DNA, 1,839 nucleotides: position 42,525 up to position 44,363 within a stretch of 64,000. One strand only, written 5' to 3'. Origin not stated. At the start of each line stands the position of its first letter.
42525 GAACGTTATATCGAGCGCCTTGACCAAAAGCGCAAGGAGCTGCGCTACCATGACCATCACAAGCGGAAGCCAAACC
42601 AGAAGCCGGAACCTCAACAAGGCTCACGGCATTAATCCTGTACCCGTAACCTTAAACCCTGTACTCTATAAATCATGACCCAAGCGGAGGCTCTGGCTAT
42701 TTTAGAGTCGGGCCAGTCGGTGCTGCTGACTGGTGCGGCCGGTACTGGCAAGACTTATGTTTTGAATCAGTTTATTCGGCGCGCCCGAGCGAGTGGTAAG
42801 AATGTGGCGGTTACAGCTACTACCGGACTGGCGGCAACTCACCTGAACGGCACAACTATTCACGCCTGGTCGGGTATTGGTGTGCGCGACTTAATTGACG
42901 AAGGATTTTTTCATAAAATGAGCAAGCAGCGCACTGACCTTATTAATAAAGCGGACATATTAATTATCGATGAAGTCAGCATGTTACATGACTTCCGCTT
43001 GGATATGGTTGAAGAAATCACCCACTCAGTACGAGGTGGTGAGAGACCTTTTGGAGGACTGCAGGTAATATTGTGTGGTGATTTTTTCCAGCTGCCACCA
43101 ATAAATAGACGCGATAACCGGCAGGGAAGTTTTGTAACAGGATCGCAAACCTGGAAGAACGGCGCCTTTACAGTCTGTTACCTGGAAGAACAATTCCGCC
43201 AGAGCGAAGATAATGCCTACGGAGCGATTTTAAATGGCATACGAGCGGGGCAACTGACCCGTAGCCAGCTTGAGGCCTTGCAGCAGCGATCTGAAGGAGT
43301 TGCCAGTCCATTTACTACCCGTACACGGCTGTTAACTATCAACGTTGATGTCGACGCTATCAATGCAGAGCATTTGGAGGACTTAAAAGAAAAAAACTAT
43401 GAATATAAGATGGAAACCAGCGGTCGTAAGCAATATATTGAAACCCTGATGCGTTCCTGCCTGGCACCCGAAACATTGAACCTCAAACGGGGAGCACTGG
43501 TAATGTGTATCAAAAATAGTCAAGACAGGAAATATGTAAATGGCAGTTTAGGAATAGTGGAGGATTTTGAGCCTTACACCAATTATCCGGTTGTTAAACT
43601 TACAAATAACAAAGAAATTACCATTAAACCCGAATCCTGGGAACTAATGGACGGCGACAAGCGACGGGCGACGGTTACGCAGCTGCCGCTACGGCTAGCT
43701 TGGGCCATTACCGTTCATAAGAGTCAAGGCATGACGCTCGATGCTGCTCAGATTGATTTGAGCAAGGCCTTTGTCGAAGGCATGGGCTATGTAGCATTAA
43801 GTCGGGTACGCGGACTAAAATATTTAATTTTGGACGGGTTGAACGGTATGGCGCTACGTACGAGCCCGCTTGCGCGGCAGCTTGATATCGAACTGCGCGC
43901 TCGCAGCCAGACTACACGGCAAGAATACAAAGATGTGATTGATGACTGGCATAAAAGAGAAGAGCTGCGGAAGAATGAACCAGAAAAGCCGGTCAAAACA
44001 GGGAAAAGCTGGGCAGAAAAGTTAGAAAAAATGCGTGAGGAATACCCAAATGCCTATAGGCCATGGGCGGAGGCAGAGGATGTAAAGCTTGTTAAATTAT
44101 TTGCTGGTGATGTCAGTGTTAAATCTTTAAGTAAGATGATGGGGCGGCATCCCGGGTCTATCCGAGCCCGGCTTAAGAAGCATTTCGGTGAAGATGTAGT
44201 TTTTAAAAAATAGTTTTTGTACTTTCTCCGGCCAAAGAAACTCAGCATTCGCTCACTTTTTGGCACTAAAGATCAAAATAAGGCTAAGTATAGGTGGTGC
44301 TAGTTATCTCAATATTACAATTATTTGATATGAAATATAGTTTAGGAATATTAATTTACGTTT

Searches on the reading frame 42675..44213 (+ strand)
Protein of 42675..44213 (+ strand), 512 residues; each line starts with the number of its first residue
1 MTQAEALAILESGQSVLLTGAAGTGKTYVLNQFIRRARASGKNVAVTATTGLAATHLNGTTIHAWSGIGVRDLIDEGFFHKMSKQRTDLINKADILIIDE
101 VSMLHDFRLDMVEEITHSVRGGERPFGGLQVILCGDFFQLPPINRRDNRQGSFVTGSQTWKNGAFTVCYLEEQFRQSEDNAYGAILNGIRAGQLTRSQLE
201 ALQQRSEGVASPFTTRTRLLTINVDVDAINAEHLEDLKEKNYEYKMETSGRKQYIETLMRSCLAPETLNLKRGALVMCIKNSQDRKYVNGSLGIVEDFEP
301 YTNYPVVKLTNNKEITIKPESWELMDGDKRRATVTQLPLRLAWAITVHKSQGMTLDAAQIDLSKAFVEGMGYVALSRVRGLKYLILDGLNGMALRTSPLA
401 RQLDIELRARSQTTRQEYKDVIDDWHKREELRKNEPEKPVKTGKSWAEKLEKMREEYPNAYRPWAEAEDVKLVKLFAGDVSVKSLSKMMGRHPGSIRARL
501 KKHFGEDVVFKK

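Call 14: find_encoding_contigs(protein=window:42675-44213:+, flank=10000, max_places=10)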
Protein window:42675-44213:+ (512 aa): 3 contigs read that carry it; 1 place shown.
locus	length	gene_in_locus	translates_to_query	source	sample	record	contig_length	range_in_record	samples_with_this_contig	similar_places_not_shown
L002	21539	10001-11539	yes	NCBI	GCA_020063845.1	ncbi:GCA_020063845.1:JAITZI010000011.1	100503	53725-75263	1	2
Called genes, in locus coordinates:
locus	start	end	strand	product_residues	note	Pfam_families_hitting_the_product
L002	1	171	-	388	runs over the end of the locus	PF01555:N6_N4_Mtase (weak), PF01170:UPF0020, PF13847:Methyltransf_31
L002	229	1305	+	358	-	PF03706:LPG_synthase_TM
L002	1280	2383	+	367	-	PF13742:tRNA_anti_2, PF02601:Exonuc_VII_L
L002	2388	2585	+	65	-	PF02609:Exonuc_VII_S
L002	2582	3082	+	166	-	-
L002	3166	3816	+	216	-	-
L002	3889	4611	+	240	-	-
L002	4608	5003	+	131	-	PF00072:Response_reg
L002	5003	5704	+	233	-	PF11967:RecO_N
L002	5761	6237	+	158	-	-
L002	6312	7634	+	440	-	PF00587:tRNA-synt_2b, PF03129:HGTP_anticodon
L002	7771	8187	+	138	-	-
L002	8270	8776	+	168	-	-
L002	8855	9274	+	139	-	PF08570:DUF1761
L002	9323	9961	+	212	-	PF01936:NYN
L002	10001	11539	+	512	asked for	PF01443:Viral_helicase1 (faint), PF05970:PIF1, PF13191:AAA_16 (faint), PF13245:AAA_19, PF13401:AAA_22 (weak), PF13604:AAA_30, PF21530:Pif1_2B_dom (weak)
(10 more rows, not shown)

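Call 52: find_related_loci(query=window:42675-44213:+, collection=metagenome_contigs, flank=4000)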
Query window:42675-44213:+ (512 aa) in metagenome_contigs; peptide patterns used: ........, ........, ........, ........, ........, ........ (x = any residue, [..] = any of these).
123 stretches matched a pattern; 68 encode a relative of the query (tblastn E <= 1e-3); 68 distinct loci.
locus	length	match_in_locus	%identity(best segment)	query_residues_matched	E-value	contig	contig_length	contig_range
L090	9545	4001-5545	76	1-512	0e+0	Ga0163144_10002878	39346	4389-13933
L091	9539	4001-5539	66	1-508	0e+0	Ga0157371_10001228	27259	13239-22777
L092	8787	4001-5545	65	1-511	0e+0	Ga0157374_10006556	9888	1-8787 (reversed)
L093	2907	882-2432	64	1-511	0e+0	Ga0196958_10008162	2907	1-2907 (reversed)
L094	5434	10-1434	65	41-511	0e+0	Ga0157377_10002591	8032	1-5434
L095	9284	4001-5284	72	1-429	0e+0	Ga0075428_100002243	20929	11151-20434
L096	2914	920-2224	70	1-435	0e+0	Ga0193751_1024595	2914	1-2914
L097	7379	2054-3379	68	1-442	0e+0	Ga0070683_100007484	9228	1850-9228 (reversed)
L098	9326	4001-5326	68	1-442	0e+0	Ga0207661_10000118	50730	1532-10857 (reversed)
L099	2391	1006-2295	70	1-430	0e+0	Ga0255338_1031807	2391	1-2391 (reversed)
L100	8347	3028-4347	69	1-437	0e+0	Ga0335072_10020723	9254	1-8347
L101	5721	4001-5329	69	1-440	0e+0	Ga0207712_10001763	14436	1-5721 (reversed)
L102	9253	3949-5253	69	1-435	0e+0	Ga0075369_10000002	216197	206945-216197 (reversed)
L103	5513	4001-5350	68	1-450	0e+0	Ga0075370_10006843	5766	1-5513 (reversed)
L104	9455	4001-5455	62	1-488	0e+0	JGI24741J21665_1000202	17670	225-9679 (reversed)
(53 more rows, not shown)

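Call 82: search_protein_families(library=pfam, proteins=[window:42675-44213:+], max_evalue=0.01)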
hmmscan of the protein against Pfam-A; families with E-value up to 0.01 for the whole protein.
window:42675-44213:+ (512 aa): 19 families
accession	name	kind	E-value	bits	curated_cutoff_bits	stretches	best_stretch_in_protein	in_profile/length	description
PF05970.20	PIF1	-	3.4e-37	128.6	25.9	1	9-180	18-193/223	PIF1-like helicase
PF13604.12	AAA_30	-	1.2e-17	64.8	27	1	3-205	6-183/191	AAA domain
PF13245.12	AAA_19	-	3.5e-15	56.8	25.1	1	3-143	1-132/134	AAA domain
PF01443.25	Viral_helicase1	-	2.5e-08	34.5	21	1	18-106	3-73/228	Viral superfamily 1 RNA helicase core domain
PF13401.12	AAA_22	-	4.5e-07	30.7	27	1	12-135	4-122/130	AAA domain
PF21530.3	Pif1_2B_dom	-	3.5e-06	27.1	23.9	1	254-297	2-46/47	DNA helicase Pif1, 2B domain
PF13191.12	AAA_16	-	1.6e-05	25.9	32.6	1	12-46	21-55/167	AAA ATPase domain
PF10412.15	TrwB_AAD_bind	-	0.00027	20.4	20.5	1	14-52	16-54/387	Type IV secretion-system coupling protein DNA-binding domain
PF09848.15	SLFN-g3_helicase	-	0.0004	20.2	24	1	16-191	4-176/354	Schlafen group 3, DNA/RNA helicase domain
PF07728.20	AAA_5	-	0.00063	20.2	22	1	16-106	2-80/139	AAA domain (dynein-related subfamily)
PF13173.12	AAA_14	-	0.00067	20.1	27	1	14-108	3-78/129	AAA domain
PF20720.3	nSTAND3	-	0.001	19.2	27.2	1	5-46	9-50/155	Novel STAND NTPase 3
PF13479.12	AAA_24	-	0.0016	18.7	27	1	13-114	2-86/195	AAA domain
PF00270.35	DEAD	-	0.002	18.4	26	0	3-53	4-58/167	DEAD/DEAH box helicase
PF25199.1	nSTAND_NTPase5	-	0.002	18.4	34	0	14-45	42-74/145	Novel STAND NTPase 5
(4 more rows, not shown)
